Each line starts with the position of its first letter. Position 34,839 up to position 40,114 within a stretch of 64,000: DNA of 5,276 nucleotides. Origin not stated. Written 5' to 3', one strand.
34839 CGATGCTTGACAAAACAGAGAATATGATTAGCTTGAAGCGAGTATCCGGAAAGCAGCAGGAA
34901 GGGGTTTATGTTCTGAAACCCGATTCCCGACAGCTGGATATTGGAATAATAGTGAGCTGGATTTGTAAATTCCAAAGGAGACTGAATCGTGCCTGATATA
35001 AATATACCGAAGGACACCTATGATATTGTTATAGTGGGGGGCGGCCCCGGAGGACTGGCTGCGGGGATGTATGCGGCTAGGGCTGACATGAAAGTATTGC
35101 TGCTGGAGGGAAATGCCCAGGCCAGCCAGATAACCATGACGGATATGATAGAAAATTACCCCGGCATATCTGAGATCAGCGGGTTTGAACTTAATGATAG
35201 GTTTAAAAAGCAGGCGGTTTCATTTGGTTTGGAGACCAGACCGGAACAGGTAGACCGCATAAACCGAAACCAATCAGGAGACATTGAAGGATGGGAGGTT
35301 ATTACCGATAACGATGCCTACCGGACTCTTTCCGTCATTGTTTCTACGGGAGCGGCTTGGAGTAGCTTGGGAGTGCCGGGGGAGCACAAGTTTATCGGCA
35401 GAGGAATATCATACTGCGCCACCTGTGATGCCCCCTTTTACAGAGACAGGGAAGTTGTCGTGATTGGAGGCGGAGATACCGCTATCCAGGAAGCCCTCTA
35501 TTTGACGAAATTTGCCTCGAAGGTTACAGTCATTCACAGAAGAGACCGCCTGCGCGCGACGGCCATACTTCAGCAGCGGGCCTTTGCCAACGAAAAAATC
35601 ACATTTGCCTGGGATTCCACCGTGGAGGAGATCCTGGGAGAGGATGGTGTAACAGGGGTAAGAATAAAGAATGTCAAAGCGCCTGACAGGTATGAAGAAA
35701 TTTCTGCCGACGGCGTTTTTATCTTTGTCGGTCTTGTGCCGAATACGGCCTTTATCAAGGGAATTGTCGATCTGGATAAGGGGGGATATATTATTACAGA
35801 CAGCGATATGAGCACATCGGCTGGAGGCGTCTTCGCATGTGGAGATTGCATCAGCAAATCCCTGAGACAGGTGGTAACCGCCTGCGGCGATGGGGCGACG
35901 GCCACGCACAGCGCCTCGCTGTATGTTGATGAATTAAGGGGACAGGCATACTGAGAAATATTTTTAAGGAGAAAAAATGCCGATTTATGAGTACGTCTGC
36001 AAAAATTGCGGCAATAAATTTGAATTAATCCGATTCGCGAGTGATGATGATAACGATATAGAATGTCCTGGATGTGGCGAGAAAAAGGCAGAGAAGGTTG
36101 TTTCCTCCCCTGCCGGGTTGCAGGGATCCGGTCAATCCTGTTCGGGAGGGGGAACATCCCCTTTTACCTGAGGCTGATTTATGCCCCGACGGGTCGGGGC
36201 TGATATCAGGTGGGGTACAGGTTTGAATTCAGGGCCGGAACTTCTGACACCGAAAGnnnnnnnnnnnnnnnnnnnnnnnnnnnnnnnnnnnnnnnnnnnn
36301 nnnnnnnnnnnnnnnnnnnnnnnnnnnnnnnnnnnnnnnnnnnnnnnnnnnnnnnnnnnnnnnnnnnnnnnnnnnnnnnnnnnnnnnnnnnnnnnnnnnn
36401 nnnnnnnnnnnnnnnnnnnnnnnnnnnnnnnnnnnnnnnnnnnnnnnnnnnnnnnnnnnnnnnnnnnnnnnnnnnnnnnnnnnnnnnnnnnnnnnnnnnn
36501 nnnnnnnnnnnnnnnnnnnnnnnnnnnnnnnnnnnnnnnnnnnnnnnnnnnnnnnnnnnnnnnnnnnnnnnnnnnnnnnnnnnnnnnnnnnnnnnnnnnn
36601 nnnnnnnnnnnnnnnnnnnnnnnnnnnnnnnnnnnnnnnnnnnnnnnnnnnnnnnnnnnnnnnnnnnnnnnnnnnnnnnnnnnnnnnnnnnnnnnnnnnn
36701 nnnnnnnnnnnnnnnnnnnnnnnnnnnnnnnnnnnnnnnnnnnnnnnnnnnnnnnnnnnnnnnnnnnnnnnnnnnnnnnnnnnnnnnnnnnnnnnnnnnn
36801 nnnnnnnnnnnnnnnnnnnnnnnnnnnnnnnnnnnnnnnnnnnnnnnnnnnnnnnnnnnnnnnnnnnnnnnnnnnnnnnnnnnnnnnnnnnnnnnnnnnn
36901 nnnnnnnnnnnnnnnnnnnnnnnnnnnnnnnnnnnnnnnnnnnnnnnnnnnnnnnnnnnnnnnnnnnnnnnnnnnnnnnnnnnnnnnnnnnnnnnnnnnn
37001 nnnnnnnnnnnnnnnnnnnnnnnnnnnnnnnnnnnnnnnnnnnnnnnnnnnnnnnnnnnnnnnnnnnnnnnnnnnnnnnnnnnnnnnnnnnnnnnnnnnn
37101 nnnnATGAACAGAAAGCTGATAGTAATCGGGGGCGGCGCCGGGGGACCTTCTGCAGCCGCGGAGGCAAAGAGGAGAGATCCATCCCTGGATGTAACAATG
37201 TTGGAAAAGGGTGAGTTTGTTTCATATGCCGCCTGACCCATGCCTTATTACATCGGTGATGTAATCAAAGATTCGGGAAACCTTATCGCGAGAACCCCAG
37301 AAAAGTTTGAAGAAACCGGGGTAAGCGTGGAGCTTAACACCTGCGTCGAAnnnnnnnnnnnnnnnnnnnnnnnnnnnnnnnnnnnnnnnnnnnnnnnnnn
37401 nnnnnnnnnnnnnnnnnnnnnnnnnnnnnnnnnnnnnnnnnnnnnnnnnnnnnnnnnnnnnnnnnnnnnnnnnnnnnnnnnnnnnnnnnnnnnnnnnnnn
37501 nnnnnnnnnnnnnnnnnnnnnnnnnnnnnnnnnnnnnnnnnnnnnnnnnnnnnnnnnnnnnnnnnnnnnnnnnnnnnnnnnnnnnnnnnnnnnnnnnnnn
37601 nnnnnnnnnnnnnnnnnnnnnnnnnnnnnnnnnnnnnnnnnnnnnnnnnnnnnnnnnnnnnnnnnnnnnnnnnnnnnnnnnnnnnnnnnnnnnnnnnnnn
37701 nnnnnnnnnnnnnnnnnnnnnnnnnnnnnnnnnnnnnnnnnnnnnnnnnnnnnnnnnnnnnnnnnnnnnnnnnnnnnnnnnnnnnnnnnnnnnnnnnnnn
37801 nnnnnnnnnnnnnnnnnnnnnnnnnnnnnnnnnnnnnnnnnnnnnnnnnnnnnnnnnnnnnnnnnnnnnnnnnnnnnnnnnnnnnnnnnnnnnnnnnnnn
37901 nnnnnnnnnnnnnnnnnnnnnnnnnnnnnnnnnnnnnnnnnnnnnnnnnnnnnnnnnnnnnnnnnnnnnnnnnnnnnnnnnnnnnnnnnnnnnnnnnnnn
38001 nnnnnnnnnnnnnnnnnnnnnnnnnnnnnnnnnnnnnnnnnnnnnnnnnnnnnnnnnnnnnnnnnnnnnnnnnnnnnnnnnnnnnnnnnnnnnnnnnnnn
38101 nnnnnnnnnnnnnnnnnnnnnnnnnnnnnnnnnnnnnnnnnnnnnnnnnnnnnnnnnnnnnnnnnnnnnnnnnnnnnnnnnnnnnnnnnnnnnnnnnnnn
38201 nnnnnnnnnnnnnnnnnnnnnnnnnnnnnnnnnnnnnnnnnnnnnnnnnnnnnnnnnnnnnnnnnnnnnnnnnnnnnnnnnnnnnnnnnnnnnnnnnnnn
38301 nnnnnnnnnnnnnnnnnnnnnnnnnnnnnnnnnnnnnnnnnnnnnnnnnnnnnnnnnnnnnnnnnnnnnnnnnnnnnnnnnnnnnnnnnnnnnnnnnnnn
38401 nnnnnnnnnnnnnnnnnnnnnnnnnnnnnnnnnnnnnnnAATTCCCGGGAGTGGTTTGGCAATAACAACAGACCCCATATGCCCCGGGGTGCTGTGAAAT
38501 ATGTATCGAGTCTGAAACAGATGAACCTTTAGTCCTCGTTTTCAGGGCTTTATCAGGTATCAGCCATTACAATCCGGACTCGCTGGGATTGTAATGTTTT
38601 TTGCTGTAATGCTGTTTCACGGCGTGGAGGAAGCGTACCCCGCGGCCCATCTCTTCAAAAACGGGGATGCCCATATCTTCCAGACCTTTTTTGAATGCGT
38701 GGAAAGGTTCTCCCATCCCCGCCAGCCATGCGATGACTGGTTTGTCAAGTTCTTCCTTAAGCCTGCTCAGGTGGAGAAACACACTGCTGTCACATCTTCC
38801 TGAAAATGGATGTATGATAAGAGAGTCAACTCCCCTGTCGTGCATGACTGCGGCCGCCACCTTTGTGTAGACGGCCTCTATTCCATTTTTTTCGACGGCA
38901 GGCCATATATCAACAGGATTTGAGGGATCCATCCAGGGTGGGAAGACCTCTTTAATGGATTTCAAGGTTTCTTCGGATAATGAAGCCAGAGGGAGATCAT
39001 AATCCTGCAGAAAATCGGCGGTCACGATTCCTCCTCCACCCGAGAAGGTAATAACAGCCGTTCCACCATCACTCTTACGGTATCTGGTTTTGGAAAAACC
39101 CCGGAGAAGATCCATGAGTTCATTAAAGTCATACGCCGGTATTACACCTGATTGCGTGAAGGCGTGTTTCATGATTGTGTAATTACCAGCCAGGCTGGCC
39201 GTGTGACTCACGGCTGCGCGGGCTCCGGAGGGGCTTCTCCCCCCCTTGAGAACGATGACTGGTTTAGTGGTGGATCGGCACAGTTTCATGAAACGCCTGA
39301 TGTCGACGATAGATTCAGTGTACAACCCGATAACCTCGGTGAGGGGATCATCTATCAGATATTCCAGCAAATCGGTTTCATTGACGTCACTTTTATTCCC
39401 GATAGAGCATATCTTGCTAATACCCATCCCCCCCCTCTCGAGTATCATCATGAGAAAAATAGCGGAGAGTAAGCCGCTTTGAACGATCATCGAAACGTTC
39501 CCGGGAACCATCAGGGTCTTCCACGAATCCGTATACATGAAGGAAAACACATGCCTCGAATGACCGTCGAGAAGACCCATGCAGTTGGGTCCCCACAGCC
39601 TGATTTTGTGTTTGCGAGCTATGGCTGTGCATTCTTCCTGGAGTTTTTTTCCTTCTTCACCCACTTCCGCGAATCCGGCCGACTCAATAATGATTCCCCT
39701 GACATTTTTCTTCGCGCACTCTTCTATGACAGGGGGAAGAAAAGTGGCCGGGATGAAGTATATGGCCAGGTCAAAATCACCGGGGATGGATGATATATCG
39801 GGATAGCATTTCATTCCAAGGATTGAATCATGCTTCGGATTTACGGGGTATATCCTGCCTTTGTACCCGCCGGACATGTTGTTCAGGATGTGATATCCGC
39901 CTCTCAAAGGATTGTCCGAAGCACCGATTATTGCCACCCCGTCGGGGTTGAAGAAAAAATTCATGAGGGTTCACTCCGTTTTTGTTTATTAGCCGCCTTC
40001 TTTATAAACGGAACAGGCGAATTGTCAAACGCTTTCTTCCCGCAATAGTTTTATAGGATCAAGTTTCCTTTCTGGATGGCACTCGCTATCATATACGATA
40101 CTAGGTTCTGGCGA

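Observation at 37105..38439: Probable selenoprotein: a CoADR/NADH-oxidase-family flavoprotein with UGA at the catalytic cysteine position and a SECIS-like hairpin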

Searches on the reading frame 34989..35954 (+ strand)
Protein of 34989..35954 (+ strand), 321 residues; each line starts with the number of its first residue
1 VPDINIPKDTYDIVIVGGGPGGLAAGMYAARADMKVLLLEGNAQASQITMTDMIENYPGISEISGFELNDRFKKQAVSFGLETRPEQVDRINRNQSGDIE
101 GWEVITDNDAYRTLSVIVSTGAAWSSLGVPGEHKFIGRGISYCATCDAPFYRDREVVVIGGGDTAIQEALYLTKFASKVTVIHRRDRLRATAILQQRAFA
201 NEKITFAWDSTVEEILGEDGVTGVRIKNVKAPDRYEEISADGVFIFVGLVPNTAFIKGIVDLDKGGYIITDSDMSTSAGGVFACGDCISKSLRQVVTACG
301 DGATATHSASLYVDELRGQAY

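Call 54: search_protein_families(library=ncbifam, proteins=[window:34989-35954:+], max_evalue=1e-10)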
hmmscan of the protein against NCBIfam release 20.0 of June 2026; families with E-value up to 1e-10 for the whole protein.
window:34989-35954:+ (321 aa): 25 families
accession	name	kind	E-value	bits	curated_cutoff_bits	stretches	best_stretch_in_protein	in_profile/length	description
TIGR01292.1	TRX_reduct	equivalog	7e-111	369.8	343.45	1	11-312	1-299/300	thioredoxin-disulfide reductase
TIGR03143.1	AhpF_homolog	hypoth_equivalog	1e-91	308.3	687.65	1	9-319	3-314/555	putative alkyl hydroperoxide reductase F subunit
TIGR03140.1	AhpF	equivalog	1.4e-71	241.6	502.9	1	8-309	210-508/515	alkyl hydroperoxide reductase subunit F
NF007614.0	PRK10262.1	equivalog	1.6e-64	218.1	644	1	12-316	8-317/321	thioredoxin-disulfide reductase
TIGR04018.1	Bthiol_YpdA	hypoth_equivalog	1.9e-24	86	339.9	1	12-288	1-289/316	YpdA family putative bacillithiol disulfide reductase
TIGR01350.1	lipoamide_DH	equivalog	2.7e-20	72.5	408.8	1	110-291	129-312/461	dihydrolipoyl dehydrogenase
TIGR01316.1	gltA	equivalog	2.1e-18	66.4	471.75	1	144-312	263-448/449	NADPH-dependent glutamate synthase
NF009410.0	PRK12771.1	subfamily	1.5e-17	63.4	516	1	151-314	266-446/566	NAD(P)-binding protein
TIGR02053.1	MerA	equivalog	3.4e-17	62.6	454.45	1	115-308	132-327/465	mercury(II) reductase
NF009409.0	PRK12770.1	subfamily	1.4e-15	57.2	343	1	141-315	161-352/360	putative glutamate synthase subunit beta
TIGR03385.1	CoA_CoA_reduc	equivalog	6.3e-14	51.6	578.8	1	13-291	2-286/439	CoA-disulfide reductase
NF004991.0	PRK06370.1-3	subfamily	7.1e-14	51.2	620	0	152-289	201-343/509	FAD-containing oxidoreductase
NF005883.0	PRK07845.1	equivalog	1.1e-13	51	479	0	155-291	179-317/466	NAD(P)H-quinone dehydrogenase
NF004943.0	PRK06292.2-1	equivalog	2.8e-13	49.5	432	0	109-290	127-310/456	dihydrolipoyl dehydrogenase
NF009414.0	PRK12778.1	equivalog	2.8e-13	49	1103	1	145-311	562-747/752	bifunctional dihydroorotate dehydrogenase B NAD binding subunit/NADPH-dependent glutamate synthase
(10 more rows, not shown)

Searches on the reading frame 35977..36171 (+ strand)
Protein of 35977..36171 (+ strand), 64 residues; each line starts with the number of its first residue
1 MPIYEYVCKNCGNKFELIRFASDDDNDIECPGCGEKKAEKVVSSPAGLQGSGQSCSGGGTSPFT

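Call 54: search_protein_families(library=ncbifam, proteins=[window:35977-36171:+], max_evalue=1e-10)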
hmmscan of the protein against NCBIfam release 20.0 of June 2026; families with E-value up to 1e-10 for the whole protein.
window:35977-36171:+ (64 aa): 1 family
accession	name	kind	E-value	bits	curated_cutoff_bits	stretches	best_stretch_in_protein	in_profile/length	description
TIGR02605.1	CxxC_CxxC_SSSS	subfamily_domain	8.5e-18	64.2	31.3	1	1-52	1-50/52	FmdB family zinc ribbon protein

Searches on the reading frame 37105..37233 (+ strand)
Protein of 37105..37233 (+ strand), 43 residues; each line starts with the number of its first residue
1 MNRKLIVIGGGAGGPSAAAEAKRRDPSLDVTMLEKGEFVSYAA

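Call 59: list_cluster_members(proteins=[P0001, window:37105-37233:+])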
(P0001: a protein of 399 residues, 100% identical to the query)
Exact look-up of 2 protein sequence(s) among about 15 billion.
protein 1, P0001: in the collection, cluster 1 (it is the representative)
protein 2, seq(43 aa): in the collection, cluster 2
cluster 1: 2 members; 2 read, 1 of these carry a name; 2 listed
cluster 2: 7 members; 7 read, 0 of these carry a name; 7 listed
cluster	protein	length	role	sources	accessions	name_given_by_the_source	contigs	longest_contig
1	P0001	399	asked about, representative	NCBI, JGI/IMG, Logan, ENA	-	-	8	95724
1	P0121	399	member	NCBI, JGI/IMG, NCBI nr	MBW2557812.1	MAG: FAD-dependent oxidoreductase [Deltaproteobacteria bacterium] | FAD-dependent oxidoreductase [Deltaproteobacteria bacterium]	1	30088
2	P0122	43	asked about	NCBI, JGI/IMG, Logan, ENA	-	-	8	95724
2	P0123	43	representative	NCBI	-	-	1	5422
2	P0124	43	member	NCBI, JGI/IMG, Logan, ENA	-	-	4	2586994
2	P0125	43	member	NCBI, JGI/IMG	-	-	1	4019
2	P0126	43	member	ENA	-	-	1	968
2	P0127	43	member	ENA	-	-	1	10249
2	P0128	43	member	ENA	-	-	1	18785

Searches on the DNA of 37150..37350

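Call 41: search_rna_families(source=window, start=37150, end=37350, threshold=evalue, max_evalue=10)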
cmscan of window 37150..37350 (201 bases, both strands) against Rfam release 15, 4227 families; matches with E-value up to 10: 2.
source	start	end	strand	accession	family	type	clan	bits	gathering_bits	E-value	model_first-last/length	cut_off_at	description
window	37252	37272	+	RF01157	sn1185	Gene; snRNA; snoRNA; CD-box;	-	15.6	60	1.1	1-66/66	no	Small nucleolar RNA sn1185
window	37297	37325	-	RF00184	PVX_3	Cis-reg;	-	13.1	42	1.5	27-54/54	no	Potato virus X cis-acting regulatory element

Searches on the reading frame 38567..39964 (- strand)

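Call 54: search_protein_families(library=ncbifam, proteins=[window:38567-39964:-], max_evalue=1e-10)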
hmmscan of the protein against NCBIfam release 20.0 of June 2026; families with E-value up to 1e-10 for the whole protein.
window:38567-39964:- (465 aa): 4 families
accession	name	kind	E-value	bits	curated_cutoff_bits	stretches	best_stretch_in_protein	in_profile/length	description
TIGR02717.1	AcCoA-syn-alpha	equivalog_domain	1.4e-118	396.4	567.15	1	2-452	2-446/447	acetate--CoA ligase alpha subunit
NF045494.1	AcCoALig_Archglob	equivalog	1.1e-116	390.8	1200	1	2-451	219-661/665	acetate--CoA ligase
NF045492.1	HydPropCoALig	equivalog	2.6e-85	287.2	1300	1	1-451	248-695/700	3-hydroxypropionate--CoA ligase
NF045493.1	HydDutCoALig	equivalog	3e-85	287.2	1300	1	3-452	5-449/698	4-hydroxybutyrate--CoA ligase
